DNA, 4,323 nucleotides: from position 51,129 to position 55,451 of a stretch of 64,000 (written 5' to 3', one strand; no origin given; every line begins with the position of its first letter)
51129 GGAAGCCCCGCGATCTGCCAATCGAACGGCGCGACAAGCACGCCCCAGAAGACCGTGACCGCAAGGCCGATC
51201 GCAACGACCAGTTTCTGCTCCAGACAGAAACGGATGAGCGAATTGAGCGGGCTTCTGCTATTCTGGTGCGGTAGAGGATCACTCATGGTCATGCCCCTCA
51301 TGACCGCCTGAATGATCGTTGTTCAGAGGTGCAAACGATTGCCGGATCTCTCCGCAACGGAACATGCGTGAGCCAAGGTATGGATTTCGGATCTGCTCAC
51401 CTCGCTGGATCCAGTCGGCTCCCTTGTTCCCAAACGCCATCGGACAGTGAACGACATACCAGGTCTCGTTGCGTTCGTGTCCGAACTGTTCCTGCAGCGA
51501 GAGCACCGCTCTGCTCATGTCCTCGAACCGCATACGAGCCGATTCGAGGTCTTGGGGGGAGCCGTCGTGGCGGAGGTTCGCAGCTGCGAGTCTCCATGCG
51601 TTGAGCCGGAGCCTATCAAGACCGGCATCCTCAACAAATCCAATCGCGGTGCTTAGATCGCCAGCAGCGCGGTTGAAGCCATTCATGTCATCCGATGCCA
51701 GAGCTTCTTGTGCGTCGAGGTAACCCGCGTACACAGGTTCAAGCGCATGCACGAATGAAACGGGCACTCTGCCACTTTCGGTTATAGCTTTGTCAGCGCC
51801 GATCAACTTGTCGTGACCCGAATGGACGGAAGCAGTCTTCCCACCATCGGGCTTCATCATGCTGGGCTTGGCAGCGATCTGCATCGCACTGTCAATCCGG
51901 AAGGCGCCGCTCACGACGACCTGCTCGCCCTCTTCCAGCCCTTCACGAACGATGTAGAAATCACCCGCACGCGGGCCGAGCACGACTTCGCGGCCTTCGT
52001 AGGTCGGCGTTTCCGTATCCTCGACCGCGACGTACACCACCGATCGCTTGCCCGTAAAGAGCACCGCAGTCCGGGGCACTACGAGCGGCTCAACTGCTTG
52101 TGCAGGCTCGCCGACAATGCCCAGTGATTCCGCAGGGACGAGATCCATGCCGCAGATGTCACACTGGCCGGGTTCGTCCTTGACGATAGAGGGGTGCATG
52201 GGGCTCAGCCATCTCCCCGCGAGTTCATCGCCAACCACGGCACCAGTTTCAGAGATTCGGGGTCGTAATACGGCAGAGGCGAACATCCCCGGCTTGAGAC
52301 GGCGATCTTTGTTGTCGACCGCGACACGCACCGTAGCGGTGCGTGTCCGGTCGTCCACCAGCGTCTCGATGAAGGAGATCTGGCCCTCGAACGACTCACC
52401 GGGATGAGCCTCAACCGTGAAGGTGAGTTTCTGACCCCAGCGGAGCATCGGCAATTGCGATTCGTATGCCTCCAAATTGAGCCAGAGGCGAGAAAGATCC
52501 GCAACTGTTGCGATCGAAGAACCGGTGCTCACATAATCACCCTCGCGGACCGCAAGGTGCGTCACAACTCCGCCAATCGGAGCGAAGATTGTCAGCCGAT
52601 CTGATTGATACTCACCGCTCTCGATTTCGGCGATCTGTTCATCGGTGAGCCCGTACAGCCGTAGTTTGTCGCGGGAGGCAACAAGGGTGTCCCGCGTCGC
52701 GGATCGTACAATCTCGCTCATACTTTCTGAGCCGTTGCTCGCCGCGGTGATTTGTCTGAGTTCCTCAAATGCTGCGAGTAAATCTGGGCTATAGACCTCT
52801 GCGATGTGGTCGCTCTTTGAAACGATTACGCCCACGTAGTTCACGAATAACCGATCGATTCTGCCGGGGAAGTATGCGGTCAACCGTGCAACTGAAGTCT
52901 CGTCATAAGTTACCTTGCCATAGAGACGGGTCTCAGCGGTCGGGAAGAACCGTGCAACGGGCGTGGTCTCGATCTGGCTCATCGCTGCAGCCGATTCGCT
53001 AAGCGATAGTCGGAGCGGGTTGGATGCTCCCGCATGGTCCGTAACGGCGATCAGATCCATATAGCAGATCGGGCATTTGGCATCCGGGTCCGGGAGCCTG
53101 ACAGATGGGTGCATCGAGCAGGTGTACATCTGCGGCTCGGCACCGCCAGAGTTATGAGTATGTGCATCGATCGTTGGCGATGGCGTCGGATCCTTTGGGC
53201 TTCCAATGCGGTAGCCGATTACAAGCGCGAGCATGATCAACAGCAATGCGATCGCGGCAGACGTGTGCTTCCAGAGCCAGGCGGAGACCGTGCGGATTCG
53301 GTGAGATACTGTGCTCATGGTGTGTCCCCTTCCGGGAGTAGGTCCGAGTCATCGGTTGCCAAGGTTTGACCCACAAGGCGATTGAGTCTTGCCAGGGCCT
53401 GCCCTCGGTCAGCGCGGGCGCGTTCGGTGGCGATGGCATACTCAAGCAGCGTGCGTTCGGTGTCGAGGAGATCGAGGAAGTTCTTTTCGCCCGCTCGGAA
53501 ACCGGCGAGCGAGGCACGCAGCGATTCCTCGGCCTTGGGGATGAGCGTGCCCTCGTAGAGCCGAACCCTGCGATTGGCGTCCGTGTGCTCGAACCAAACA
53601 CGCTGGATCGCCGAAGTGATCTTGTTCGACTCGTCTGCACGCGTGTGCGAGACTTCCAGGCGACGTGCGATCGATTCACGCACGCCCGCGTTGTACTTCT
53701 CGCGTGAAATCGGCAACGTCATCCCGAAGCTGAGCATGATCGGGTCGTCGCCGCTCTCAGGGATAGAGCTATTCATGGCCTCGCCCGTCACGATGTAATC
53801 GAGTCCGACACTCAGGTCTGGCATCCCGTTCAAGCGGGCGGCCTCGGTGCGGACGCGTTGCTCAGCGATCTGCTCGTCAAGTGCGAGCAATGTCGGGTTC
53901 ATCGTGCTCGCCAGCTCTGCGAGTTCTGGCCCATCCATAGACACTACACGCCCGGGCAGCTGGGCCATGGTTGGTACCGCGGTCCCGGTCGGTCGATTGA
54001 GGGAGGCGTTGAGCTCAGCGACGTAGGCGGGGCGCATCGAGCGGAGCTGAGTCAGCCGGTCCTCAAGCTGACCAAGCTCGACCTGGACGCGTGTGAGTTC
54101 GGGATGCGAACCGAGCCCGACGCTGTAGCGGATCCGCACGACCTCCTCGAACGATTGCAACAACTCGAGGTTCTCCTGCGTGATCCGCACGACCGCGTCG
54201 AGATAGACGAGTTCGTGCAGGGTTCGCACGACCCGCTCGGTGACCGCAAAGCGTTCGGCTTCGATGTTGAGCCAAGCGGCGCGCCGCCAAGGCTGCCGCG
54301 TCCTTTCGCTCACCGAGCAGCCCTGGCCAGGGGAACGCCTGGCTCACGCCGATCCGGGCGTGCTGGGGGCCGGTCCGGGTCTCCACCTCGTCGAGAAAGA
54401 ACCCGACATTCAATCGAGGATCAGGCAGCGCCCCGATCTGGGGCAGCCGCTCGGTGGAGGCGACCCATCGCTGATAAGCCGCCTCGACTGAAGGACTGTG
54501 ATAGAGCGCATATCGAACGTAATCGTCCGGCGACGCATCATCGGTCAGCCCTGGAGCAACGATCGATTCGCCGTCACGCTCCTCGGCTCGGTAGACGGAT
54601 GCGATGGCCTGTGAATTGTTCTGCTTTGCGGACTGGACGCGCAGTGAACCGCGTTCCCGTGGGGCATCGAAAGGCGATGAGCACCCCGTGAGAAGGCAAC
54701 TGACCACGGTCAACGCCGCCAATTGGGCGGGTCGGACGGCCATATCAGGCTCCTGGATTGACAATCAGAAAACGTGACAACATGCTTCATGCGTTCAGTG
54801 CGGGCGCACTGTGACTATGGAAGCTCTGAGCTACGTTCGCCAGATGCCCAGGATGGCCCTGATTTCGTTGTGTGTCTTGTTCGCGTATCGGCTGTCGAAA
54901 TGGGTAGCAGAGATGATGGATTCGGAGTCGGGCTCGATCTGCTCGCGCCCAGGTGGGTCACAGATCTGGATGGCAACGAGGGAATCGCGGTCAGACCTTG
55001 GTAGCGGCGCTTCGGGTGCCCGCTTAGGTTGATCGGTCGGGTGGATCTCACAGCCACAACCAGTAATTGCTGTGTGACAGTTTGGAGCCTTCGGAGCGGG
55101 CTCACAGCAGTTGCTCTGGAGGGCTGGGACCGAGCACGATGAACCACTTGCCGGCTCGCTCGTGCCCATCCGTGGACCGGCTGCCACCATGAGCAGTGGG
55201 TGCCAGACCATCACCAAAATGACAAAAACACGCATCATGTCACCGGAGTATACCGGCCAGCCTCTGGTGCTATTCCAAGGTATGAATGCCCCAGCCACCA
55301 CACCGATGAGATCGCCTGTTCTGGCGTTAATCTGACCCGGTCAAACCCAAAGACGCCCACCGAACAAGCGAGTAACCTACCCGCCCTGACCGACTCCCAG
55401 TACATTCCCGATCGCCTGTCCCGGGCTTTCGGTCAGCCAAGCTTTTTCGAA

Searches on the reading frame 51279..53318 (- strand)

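Call 10: search_protein_families(library=pfam, proteins=[window:51279-53318:-], max_evalue=0.01)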
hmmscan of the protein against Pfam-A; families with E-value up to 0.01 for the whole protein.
window:51279-53318:- (679 aa): 5 families
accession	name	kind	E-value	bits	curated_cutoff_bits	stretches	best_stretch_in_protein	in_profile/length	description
PF16576.10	HlyD_D23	-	1.4e-62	211.2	30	1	129-347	5-214/214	Barrel-sandwich domain of CusB or HlyD membrane-fusion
PF19335.5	HMBD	-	4.9e-19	68.4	23.6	2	370-396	2-28/28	Heavy metal binding domain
PF13437.12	HlyD_3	-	1.6e-18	67.8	22.2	1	243-344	1-106/106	HlyD family secretion protein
PF11827.13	DUF3347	-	1.6e-05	26.1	25.5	1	529-616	1-92/93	Protein of unknown function (DUF3347)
PF13533.13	Biotin_lipoyl_2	-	0.00018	21.7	29.8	1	243-266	2-25/32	Biotin-lipoyl like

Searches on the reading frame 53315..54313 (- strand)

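Call 10: search_protein_families(library=pfam, proteins=[window:53315-54313:-], max_evalue=0.01)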
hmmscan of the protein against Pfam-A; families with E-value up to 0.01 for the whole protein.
window:53315-54313:- (332 aa): 1 family
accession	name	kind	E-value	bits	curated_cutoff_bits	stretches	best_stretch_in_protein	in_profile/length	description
PF02321.23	OEP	-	3.2e-27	96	22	2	135-315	8-187/187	Outer membrane efflux protein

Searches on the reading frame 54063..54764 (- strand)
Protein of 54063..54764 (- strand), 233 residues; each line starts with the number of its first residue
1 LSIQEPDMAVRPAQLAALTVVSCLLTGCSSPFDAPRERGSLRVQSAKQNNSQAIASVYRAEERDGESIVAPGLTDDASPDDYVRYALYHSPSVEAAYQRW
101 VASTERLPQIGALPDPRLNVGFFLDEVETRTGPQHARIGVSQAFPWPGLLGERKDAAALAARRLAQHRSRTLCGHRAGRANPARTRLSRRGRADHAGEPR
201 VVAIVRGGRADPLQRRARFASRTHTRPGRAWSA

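Call 10: search_protein_families(library=pfam, proteins=[window:54063-54764:-], max_evalue=0.01)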
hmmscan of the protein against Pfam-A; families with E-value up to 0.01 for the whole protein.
window:54063-54764:- (233 aa): 0 families

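Call 11: search_protein_families(library=ncbifam, proteins=[window:54063-54764:-], max_evalue=10)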
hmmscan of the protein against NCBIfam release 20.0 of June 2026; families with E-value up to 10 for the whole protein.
window:54063-54764:- (233 aa): 3 families
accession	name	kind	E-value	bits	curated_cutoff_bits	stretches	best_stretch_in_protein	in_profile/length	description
NF038333.1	blaOXA-679_like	exception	0.088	12.3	570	1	20-89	12-78/276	OXA-679 family carbapenem-hydrolyzing class D beta-lactamase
TIGR02747.1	TraV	equivalog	0.17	12.6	44.75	1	16-33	6-23/145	type IV conjugative transfer system lipoprotein TraV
NF040598.1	Ala_zip_lipo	subfamily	0.24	11.9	43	1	14-62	4-50/90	Lpp/OprI family alanine-zipper lipoprotein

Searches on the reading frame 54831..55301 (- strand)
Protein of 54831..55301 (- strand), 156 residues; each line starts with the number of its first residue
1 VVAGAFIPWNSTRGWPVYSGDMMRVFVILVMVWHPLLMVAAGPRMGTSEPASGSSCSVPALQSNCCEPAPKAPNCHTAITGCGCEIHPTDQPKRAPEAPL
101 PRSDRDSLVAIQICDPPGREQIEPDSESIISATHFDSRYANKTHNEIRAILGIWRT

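Call 5: search_protein_families(library=pfam, proteins=[window:54831-55301:-], max_evalue=0.01)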
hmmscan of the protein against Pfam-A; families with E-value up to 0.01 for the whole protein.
window:54831-55301:- (156 aa): 0 families

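Call 11: search_protein_families(library=ncbifam, proteins=[window:54831-55301:-], max_evalue=10)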
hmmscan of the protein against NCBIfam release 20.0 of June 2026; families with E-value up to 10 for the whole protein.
window:54831-55301:- (156 aa): 0 families

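Call 12: search_protein_families(library=pfam, proteins=[window:54831-55301:-], max_evalue=10)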
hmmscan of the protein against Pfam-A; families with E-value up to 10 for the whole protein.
window:54831-55301:- (156 aa): 0 families

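Call 17: find_homologous_proteins(query=window:54831-55301:-, max_evalue=0.01)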
Query window:54831-55301:- (156 aa): 8 proteins with E <= 0.01 among 40 candidates.
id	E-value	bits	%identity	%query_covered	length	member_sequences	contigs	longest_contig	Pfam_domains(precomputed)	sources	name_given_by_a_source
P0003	4.2e-87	308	100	87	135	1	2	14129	-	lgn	-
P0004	2.5e-64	234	78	87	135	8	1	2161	-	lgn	-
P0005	1.1e-56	209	72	86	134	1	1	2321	-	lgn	-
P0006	9.1e-47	177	60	86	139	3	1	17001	-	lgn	-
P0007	3.0e-15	74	37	87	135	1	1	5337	-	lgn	-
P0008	5.9e-15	73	37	87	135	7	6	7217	-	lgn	-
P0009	1.1e-13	69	35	89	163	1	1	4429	-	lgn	-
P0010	1.8e-11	62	37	87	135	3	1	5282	-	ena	-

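Call 22: find_encoding_contigs(protein=P0006, flank=10000, max_places=3)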
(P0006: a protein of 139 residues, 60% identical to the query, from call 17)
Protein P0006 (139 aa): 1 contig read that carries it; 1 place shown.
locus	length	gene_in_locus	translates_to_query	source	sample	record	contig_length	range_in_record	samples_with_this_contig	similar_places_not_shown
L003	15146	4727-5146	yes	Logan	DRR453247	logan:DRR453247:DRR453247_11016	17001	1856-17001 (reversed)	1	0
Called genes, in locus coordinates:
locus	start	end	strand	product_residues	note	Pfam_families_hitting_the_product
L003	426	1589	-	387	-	-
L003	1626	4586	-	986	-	PF20464:MmeI_N, PF02384:N6_Mtase (faint), PF20465:MmeI_hel, PF20473:MmeI_Mtase, PF07669:Eco57I, PF20466:MmeI_TRD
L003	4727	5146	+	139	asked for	-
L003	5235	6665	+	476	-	PF02321:OEP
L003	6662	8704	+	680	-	PF19335:HMBD (weak), PF25919:BSH_CusB, PF25944:Beta-barrel_RND (weak), PF25954:Beta-barrel_RND_2, PF19335:HMBD, PF25975:CzcB_C (weak), PF25989:YknX_C (weak)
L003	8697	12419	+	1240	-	PF00873:ACR_tran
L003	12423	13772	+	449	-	PF08394:Arc_trans_TRASH (faint), PF24273:TRASH_HVO_1752_C (faint), PF04945:YHS (faint)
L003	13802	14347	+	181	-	PF03713:DUF305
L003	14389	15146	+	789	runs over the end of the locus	PF04945:YHS, PF19335:HMBD, PF00122:E1-E2_ATPase, PF00702:Hydrolase, PF08282:Hydrolase_3 (faint)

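Call 23: find_encoding_contigs(protein=P0008, flank=10000, max_places=6)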
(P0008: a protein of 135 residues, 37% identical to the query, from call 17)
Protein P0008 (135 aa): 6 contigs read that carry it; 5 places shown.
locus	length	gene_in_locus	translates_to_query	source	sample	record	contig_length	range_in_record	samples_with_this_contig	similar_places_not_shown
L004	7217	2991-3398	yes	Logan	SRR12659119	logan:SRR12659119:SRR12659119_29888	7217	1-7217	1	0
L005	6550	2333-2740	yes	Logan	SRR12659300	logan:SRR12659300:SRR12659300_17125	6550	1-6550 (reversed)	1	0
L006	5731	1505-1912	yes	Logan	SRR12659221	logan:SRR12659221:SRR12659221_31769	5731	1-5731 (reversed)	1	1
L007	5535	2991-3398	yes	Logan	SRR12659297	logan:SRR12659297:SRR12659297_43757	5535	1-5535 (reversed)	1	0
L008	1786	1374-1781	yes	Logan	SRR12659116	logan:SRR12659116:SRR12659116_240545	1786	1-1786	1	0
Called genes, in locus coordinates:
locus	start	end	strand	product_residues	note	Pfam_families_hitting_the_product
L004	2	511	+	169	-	?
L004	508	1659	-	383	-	PF00589:Phage_integrase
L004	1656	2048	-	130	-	PF12728:HTH_17 (weak)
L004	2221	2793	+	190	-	-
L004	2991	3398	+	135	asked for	-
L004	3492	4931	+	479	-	PF02321:OEP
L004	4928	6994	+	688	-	PF19335:HMBD, PF25919:BSH_CusB, PF25973:BSH_CzcB (weak), PF25954:Beta-barrel_RND_2, PF19335:HMBD, PF25975:CzcB_C (weak)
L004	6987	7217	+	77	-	?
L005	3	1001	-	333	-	?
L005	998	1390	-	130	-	PF12728:HTH_17 (weak)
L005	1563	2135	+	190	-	-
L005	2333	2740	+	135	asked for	-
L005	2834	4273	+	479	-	PF02321:OEP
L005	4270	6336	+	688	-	PF19335:HMBD, PF25919:BSH_CusB, PF25973:BSH_CzcB (weak), PF25954:Beta-barrel_RND_2, PF19335:HMBD, PF25975:CzcB_C (weak)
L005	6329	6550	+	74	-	?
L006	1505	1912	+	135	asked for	-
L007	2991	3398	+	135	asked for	-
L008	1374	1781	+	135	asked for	-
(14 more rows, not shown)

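Call 25: find_related_loci(query=A2, collection=genome_contigs, flank=8000)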
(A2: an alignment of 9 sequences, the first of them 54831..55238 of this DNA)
Query A2 (135 aa) in genome_contigs; peptide patterns used: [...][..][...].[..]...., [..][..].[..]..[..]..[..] (x = any residue, [..] = any of these).
495 stretches matched a pattern; 5 encode a relative of the query (tblastn E <= 1e-3); 5 distinct loci.
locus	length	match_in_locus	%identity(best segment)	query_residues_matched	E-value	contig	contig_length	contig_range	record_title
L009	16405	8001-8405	77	1-135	2e-69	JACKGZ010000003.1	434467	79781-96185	MAG: Phycisphaera sp. isolate HK-STAS-PLAN-4 HK-STAS-PLAN-4_3, whole genome shotgun sequence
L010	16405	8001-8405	36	1-135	2e-20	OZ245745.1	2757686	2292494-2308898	MAG: Phycisphaerales bacterium isolate fccd470e-fc96-481b-ba86-ba04963221aa genome assembly, chromosome: 1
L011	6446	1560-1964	37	1-135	6e-19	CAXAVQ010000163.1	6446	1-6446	MAG TPA_asm: uncultured bacterium isolate ERR594354_binner123_Refined_2 genome assembly, contig: ERZ2772499.5326, whole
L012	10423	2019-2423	30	1-135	3e-17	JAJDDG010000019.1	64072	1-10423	MAG: Phycisphaerales bacterium isolate OFTM74 OFTM74_18, whole genome shotgun sequence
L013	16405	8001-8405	34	1-135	9e-17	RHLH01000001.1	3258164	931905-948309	MAG: Phycisphaera sp. isolate Bin4 scaffold1, whole genome shotgun sequence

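Call 31: search_protein_representatives(alignment_id=A2)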
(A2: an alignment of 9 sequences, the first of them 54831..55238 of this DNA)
Query: 9 sequences, 140 profile positions. Proteins with E-value up to 0.001 (for the whole library): 161; up to 1e-10: 83; up to 1e-30: 8. The best 150 are listed.
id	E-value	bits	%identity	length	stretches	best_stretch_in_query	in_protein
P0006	2.4e-63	228.8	-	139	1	2-140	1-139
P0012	1.3e-43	164.9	-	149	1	1-140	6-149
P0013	4.7e-38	146.9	-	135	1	1-140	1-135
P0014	3.5e-37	144.1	-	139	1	1-140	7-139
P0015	5.4e-32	127.3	-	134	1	1-140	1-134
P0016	1.4e-31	125.9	-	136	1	2-140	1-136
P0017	2.7e-31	125.0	-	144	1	1-140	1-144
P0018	5.0e-31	124.1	-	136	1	2-140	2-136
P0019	2.8e-30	121.7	-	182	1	1-140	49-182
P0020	3.6e-30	121.3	-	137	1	2-140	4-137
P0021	6.8e-30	120.5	-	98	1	44-140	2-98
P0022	3.5e-29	118.2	-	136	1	1-140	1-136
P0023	9.1e-29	116.8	-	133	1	2-140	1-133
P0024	2.2e-27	112.3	-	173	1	2-140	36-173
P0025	5.5e-26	107.8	-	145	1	2-140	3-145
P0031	6.5e-25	104.3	-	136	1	1-140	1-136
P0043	6.6e-22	94.6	-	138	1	2-140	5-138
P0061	6.6e-17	78.4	-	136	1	1-140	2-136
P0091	6.4e-11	59.0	-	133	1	2-140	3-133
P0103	1.4e-09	54.7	-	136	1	1-140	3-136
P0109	7.0e-09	52.4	-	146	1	16-139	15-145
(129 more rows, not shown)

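Call 37: search_protein_families(library=pfam, alignment_id=A3, max_evalue=0.1)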
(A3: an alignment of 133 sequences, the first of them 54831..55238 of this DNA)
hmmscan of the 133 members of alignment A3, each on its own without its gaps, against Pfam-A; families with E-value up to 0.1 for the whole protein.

A. member 1, window:54831-55238:- (135 aa): 0 families

B. families by the number of members that match (of 133 scanned): 7 families
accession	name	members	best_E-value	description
PF04829.18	PT-VENN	1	0.007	Pre-toxin domain with VENN motif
PF23692.1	YmjE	1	0.013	YmjE-like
PF09463.15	Opy2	1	0.023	Opy2 protein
PF10261.15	FIT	1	0.04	Fat storage-inducing transmembrane protein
PF19337.4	BAMBI_C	1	0.064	BMP and activin membrane-bound inhibitor homolog C-terminus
PF16101.10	PRIMA1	1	0.069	Proline-rich membrane anchor 1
PF04028.18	DUF374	1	0.082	Domain of unknown function (DUF374)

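Call 58: find_encoding_contigs(protein=P0043, flank=6000, max_places=3)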
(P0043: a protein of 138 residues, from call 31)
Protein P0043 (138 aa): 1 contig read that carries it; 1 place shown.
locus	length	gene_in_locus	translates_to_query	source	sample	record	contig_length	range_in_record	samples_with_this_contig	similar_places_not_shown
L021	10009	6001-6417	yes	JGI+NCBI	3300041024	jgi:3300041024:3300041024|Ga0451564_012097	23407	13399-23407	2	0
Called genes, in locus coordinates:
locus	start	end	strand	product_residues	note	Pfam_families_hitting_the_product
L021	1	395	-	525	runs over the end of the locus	PF03806:ABG_transport, PF03606:DcuC, PF02667:SCFA_trans (weak)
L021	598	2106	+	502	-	PF00474:SSF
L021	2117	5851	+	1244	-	PF05378:Hydant_A_N, PF01968:Hydantoinase_A, PF02538:Hydantoinase_B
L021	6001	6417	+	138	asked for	-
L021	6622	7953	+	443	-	PF02321:OEP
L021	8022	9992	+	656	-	PF19335:HMBD, PF25919:BSH_CusB, PF25973:BSH_CzcB (weak), PF25869:3HB_CusB (weak), PF25944:Beta-barrel_RND (weak), PF25954:Beta-barrel_RND_2, PF19335:HMBD, PF11827:DUF3347, +2 more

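Call 59: find_encoding_contigs(protein=P0103, flank=6000, max_places=3)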
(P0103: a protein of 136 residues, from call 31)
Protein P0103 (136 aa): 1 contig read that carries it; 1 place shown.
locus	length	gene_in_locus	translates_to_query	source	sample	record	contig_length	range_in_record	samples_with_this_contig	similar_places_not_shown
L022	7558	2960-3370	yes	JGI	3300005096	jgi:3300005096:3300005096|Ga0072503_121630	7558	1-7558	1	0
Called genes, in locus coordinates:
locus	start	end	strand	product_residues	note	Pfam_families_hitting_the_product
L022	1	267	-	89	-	?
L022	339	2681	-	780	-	PF13439:Glyco_transf_4 (weak), PF00534:Glycos_transf_1, PF13692:Glyco_trans_1_4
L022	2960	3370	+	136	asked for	-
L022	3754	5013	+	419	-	PF02321:OEP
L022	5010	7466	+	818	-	PF19335:HMBD (weak), PF25919:BSH_CusB, PF25973:BSH_CzcB, PF25954:Beta-barrel_RND_2, PF25975:CzcB_C, PF11827:DUF3347 (faint)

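Call 60: find_encoding_contigs(protein=P0091, flank=6000, max_places=3)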
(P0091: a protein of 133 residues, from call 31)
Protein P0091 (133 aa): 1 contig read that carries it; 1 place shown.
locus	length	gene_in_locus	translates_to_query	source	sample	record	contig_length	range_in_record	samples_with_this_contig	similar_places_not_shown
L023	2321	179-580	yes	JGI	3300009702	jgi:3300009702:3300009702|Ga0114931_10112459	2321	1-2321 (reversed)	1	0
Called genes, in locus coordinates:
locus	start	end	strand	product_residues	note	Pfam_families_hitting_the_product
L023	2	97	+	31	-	?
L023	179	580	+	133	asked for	-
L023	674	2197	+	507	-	PF02321:OEP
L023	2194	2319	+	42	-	?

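Call 67: find_encoding_contigs(protein=P0025, flank=3000, max_places=2)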
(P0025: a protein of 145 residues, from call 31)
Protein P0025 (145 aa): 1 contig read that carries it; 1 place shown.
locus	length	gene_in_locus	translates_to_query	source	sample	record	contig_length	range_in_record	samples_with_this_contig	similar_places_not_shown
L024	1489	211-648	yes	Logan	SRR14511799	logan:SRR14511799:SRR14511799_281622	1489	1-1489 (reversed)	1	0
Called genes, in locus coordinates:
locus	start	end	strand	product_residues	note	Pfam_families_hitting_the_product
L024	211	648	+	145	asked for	-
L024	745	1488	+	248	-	?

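Call 68: find_encoding_contigs(protein=P0109, flank=3000, max_places=2)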
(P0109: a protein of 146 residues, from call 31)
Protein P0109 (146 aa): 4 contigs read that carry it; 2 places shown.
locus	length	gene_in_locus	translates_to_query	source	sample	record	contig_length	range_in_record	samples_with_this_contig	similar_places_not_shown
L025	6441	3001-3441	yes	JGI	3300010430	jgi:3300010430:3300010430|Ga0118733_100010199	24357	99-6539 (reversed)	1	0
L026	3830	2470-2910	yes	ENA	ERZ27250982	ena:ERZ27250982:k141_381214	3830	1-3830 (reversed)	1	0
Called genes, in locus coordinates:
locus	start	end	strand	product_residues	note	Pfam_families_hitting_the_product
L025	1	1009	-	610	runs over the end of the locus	PF03098:An_peroxidase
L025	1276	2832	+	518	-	PF04542:Sigma70_r2, PF04545:Sigma70_r4 (weak), PF08281:Sigma70_r4_2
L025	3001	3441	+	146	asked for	-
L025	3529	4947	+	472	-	PF02321:OEP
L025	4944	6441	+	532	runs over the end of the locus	?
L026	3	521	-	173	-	?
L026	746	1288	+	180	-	PF04542:Sigma70_r2, PF08281:Sigma70_r4_2, PF04545:Sigma70_r4 (weak)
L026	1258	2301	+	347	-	-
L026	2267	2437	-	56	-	-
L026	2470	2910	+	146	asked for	-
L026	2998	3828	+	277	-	?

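Call 69: find_encoding_contigs(protein=P0031, flank=3000, max_places=2)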
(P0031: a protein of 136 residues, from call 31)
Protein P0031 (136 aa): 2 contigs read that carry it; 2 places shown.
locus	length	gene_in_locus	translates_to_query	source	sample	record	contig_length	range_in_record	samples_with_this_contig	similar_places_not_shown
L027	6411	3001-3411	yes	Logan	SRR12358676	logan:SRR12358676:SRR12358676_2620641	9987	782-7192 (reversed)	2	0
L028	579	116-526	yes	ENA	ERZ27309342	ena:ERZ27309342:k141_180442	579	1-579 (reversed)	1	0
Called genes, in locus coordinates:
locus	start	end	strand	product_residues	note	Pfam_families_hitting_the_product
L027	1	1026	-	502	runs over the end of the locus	PF02366:PMT (weak), PF13231:PMT_2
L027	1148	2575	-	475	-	PF00144:Beta-lactamase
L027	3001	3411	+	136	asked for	-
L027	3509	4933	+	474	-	PF02321:OEP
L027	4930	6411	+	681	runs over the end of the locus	PF19335:HMBD, PF25919:BSH_CusB, PF25973:BSH_CzcB (weak), PF25944:Beta-barrel_RND (weak), PF25954:Beta-barrel_RND_2, PF19335:HMBD, PF25975:CzcB_C (weak), PF11827:DUF3347 (weak)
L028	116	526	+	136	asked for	-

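Call 70: find_encoding_contigs(protein=P0061, flank=3000, max_places=2)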
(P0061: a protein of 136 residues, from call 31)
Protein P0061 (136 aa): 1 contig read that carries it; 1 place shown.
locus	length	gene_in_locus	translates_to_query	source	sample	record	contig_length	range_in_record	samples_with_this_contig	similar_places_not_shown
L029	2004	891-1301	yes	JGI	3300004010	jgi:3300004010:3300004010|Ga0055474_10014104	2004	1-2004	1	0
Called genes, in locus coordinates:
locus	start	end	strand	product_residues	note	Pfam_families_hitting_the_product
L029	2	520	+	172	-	?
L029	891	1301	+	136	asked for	-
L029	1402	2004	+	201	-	?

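Call 82: predict_structure(alignment_id=A3)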
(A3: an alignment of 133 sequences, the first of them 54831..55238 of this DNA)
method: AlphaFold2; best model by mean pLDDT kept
length: 135 residues; sequences in the alignment: 133
mean_pLDDT: 71.8   pTM: 0.22
mean pLDDT of the five models: 71.8, 71.0, 70.1, 69.7, 68.6
residues with pLDDT >= 90: 15; 70-90: 55; 50-70: 61; < 50: 4
segments of 3 or more residues with pLDDT < 50: none
pLDDT, mean of each block of 10 residues (from residue 1): 95 88 66 59 61 54 61 84 68 76 69 70 84 68
secondary structure, 60 per line:
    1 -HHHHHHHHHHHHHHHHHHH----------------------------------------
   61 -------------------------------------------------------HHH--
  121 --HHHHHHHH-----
elements in order: H2-20 H123-130
